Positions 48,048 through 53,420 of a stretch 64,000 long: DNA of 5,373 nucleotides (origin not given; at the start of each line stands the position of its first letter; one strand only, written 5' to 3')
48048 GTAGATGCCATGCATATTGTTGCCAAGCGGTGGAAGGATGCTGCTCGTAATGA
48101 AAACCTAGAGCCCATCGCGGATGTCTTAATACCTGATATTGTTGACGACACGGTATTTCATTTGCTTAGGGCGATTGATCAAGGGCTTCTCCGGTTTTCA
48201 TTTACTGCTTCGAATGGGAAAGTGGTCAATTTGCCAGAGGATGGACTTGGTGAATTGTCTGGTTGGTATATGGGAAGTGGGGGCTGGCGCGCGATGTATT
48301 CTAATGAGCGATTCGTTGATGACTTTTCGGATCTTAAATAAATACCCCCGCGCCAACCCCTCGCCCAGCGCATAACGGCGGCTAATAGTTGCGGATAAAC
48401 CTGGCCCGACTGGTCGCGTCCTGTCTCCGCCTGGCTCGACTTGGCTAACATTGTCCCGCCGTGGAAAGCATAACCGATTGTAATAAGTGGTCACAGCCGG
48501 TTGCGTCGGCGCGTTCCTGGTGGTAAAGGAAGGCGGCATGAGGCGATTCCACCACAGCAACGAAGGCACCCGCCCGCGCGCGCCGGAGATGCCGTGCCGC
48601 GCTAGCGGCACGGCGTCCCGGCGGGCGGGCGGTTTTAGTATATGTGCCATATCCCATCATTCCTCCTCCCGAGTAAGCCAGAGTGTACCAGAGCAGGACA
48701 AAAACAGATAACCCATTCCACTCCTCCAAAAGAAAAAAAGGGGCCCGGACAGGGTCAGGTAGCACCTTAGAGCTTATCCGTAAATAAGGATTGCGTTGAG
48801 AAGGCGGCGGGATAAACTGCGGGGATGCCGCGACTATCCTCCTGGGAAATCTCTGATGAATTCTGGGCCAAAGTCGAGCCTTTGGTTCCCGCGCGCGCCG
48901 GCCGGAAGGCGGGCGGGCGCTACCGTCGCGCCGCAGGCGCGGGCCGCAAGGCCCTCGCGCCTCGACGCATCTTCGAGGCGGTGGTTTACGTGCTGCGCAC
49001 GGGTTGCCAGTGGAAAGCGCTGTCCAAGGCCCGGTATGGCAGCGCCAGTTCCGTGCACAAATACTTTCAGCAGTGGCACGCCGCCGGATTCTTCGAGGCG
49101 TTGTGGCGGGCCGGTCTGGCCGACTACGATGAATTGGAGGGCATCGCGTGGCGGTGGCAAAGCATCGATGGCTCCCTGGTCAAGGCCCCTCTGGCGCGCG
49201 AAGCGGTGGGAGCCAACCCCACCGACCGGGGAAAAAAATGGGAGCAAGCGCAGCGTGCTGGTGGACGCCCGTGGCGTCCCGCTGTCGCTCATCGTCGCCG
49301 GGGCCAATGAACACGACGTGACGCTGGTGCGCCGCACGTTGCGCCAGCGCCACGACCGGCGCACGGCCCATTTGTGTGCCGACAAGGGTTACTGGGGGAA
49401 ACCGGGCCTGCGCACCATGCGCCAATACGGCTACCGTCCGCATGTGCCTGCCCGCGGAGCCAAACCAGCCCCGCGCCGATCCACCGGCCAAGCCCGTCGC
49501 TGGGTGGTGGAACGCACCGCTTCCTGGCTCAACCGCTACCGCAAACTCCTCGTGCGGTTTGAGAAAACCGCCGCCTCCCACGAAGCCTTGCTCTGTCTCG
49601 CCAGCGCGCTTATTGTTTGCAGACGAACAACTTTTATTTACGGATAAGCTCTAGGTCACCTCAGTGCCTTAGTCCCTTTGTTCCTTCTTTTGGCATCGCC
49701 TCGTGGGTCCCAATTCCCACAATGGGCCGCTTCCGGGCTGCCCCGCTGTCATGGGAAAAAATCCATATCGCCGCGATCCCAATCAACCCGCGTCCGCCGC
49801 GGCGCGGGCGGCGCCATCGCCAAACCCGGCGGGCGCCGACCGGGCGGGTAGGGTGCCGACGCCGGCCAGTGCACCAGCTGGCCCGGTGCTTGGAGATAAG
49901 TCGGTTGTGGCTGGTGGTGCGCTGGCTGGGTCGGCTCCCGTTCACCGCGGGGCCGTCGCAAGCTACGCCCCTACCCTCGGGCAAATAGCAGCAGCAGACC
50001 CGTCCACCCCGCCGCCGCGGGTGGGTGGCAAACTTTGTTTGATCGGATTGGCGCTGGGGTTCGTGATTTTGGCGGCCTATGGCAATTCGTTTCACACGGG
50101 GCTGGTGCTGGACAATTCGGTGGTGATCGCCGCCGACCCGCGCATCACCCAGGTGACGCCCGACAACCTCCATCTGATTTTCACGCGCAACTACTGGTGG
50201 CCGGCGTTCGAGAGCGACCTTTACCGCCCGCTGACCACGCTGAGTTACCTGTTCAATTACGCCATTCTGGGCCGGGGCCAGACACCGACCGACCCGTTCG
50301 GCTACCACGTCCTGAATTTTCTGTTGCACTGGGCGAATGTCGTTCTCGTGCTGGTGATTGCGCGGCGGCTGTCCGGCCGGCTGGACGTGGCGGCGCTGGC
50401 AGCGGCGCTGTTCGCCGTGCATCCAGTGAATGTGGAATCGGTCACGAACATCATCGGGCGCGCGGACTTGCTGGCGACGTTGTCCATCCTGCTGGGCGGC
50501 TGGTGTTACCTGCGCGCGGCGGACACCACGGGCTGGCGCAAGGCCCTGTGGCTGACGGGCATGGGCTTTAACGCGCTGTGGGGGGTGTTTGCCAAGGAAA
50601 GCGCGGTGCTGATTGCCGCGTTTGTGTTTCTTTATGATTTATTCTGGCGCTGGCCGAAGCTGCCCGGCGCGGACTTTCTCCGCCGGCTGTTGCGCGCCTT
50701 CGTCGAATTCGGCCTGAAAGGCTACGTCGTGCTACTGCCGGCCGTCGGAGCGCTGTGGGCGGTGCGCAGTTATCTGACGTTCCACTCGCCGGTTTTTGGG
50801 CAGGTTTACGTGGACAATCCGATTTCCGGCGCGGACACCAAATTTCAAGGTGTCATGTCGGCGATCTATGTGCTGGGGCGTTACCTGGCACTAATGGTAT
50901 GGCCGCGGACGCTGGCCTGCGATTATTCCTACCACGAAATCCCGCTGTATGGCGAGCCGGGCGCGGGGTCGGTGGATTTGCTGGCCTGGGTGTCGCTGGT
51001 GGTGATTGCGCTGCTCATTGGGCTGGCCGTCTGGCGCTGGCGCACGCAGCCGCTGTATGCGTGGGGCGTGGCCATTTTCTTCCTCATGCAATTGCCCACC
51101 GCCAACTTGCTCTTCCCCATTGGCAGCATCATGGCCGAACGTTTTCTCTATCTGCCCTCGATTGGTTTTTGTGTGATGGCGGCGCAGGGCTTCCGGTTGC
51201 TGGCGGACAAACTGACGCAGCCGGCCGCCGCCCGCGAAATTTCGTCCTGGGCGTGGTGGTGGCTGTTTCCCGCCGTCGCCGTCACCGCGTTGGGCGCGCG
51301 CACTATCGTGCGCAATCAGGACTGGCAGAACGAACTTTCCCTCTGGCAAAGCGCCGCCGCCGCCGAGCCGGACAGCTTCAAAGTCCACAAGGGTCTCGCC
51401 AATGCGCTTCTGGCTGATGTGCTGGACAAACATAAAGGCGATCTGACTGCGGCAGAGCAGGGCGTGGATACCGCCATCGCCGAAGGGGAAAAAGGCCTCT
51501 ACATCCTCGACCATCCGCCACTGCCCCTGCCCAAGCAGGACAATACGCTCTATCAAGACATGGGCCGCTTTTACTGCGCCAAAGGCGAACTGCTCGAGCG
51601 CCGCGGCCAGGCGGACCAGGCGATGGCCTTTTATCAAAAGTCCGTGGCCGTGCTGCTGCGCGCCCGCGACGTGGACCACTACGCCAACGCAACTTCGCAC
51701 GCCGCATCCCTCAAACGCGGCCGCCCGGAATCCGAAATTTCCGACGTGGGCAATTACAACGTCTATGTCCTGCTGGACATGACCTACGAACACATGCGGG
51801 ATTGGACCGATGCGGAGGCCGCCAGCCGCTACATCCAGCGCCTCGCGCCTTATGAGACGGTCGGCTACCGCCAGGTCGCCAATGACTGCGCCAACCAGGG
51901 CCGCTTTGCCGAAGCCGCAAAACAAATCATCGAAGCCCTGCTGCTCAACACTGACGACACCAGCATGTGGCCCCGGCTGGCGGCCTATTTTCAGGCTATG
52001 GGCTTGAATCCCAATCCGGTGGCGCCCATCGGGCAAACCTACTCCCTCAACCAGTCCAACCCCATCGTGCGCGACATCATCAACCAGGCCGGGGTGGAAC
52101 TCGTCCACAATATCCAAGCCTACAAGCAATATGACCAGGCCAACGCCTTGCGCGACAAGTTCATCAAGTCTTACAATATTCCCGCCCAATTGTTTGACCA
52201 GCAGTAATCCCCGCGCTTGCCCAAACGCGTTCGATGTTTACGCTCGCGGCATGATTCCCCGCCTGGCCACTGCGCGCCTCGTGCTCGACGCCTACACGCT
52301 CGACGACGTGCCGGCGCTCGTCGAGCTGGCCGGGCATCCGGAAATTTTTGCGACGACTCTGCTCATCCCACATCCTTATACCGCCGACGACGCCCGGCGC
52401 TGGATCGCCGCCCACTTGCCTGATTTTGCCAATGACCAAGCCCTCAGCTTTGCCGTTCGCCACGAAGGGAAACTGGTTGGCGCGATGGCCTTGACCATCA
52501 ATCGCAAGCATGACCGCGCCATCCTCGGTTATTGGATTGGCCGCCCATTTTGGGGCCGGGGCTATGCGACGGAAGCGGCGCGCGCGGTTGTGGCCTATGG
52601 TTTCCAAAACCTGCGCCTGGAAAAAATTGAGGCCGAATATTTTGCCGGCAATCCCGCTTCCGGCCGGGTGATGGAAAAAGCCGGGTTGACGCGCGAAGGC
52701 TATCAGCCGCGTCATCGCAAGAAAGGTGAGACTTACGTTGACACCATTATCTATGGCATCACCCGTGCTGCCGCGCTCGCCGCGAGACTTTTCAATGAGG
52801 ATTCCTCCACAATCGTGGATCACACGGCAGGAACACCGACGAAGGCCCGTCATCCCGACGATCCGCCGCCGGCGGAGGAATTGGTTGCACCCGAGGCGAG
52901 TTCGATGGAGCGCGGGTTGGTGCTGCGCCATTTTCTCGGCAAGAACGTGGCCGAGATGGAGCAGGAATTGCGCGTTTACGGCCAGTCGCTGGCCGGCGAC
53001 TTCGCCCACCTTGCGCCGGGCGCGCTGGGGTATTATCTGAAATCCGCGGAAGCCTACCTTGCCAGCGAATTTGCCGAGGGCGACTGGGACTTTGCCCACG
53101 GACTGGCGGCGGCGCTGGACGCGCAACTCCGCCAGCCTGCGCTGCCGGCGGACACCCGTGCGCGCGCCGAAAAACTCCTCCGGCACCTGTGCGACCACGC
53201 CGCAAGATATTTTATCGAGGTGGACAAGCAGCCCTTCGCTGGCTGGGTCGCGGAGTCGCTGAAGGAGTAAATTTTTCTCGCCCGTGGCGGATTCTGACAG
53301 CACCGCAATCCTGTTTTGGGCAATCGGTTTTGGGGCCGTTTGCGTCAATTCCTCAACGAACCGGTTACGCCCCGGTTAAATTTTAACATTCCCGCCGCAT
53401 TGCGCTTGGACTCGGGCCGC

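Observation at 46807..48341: Orphan Rhs-tip toxin (GHH motif) plus immunity cassette, broken at the core/toxin junction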

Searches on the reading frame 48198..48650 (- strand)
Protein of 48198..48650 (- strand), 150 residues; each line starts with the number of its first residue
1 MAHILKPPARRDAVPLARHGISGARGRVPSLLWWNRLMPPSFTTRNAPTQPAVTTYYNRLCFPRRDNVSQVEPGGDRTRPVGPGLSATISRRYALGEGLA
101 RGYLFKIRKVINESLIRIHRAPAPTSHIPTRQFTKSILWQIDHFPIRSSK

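Call 73: search_protein_families(library=ncbifam, proteins=[window:48198-48650:-], max_evalue=0.01)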
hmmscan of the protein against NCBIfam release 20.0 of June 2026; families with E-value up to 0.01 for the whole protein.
window:48198-48650:- (150 aa): 0 families

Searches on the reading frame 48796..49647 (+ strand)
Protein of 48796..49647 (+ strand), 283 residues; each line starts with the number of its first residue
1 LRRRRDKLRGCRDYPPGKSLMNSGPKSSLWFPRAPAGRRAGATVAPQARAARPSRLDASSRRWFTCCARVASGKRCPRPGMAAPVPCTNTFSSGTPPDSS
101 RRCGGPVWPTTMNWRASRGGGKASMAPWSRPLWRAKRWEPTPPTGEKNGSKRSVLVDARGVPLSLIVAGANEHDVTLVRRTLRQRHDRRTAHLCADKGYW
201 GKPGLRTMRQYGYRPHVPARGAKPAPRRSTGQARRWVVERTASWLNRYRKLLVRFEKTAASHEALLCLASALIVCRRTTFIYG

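Call 24: search_protein_families(library=pfam, proteins=[window:48796-49647:+], max_evalue=0.01)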
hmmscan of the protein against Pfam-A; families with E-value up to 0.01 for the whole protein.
window:48796-49647:+ (283 aa): 2 families
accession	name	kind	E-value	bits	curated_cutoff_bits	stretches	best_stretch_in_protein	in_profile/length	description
PF01609.27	DDE_Tnp_1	-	1e-14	55.2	23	1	144-272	29-198/200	Transposase DDE domain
PF13586.12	DDE_Tnp_1_2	-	4.4e-14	53.1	29.2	1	193-273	1-83/86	Transposase DDE domain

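Call 73: search_protein_families(library=ncbifam, proteins=[window:48796-49647:+], max_evalue=0.01)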
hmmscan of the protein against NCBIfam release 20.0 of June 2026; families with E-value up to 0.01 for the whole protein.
window:48796-49647:+ (283 aa): 6 families
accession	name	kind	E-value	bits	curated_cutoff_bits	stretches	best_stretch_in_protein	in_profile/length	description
NF033580.1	transpos_IS5_3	equivalog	3e-31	108.9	110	1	146-274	121-257/258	IS5 family transposase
NF033581.1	transpos_IS5_4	equivalog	1.5e-07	31.1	140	1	149-247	154-256/285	IS5 family transposase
NF033520.1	transpos_IS982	equivalog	1.6e-07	31.2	130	1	149-246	113-212/243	IS982 family transposase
NF033579.1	transpos_IS5_2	equivalog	2.9e-05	23.7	140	1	150-239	140-229/289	IS5 family transposase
NF033551.1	transpos_IS1182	equivalog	4.6e-05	22.5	270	1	145-240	263-362/488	IS1182 family transposase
NF033559.2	transpos_IS1634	equivalog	0.0017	17.5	100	1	154-222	171-246/483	IS1634 family transposase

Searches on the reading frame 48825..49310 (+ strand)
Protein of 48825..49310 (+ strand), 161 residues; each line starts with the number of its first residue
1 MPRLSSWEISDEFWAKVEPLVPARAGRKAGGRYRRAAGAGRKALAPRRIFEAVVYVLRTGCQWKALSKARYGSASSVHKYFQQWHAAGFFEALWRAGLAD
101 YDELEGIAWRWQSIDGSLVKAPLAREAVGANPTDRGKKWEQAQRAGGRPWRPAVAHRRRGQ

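Call 24: search_protein_families(library=pfam, proteins=[window:48825-49310:+], max_evalue=0.01)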
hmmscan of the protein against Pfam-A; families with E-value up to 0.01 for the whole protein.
window:48825-49310:+ (161 aa): 1 family
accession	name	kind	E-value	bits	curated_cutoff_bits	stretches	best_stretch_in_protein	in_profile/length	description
PF13340.11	DUF4096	-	1.7e-21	76.7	34.3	1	9-94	1-76/76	Putative transposase of IS4/5 family (DUF4096)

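Call 73: search_protein_families(library=ncbifam, proteins=[window:48825-49310:+], max_evalue=0.01)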
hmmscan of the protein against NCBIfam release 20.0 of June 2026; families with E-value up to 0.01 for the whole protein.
window:48825-49310:+ (161 aa): 1 family
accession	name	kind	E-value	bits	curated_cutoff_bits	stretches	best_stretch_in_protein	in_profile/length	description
NF033580.1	transpos_IS5_3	equivalog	3.8e-29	102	110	1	6-138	2-124/258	IS5 family transposase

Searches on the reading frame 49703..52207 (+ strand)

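Call 24: search_protein_families(library=pfam, proteins=[window:49703-52207:+], max_evalue=0.01)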
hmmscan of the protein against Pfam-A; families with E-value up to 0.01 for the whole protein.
window:49703-52207:+ (834 aa): 4 families
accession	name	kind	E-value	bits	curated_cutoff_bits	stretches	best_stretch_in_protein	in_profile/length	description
PF08409.16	TMTC_DUF1736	-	2.1e-07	31.2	27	1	361-415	3-55/75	Protein O-mannosyl-transferase TMTC, DUF1736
PF13428.12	TPR_14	-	0.00015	22.5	23.5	0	722-761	4-43/44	Tetratricopeptide repeat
PF07719.23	TPR_2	-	0.0002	21.7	27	0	722-751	4-33/34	Tetratricopeptide repeat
PF02366.24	PMT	-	0.0007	19.7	22.7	1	184-326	66-209/245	Dolichyl-phosphate-mannose-protein mannosyltransferase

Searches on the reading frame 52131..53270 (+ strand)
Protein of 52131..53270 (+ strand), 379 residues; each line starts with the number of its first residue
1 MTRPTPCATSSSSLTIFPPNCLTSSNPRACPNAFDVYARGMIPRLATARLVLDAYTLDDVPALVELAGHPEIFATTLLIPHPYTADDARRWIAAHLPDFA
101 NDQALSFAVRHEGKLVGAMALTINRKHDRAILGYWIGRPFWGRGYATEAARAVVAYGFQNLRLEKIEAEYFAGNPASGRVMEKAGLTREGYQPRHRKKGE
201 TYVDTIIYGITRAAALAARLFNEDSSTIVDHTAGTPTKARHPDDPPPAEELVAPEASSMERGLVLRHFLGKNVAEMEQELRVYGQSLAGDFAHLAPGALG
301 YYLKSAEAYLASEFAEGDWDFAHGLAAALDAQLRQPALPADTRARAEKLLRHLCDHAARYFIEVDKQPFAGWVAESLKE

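Call 24: search_protein_families(library=pfam, proteins=[window:52131-53270:+], max_evalue=0.01)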
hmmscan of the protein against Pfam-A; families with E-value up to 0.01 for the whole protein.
window:52131-53270:+ (379 aa): 4 families
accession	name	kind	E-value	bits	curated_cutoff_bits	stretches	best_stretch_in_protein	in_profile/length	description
PF13302.13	Acetyltransf_3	-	1e-33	117.4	25.4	1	49-186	1-137/138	Acetyltransferase (GNAT) domain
PF00583.31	Acetyltransf_1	-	2.4e-12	47.6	20.7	1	89-185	18-115/116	Acetyltransferase (GNAT) family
PF13420.13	Acetyltransf_4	-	3.1e-06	27.7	24.3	1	83-206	32-154/155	Acetyltransferase (GNAT) domain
PF13523.12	Acetyltransf_8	-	0.0025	17.9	27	0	134-190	84-141/145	Acetyltransferase (GNAT) domain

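Call 45: find_encoding_contigs(protein=window:52131-53270:+, flank=10000, max_places=4)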
Protein window:52131-53270:+ (379 aa): no gene with exactly this product is on record in the collection.
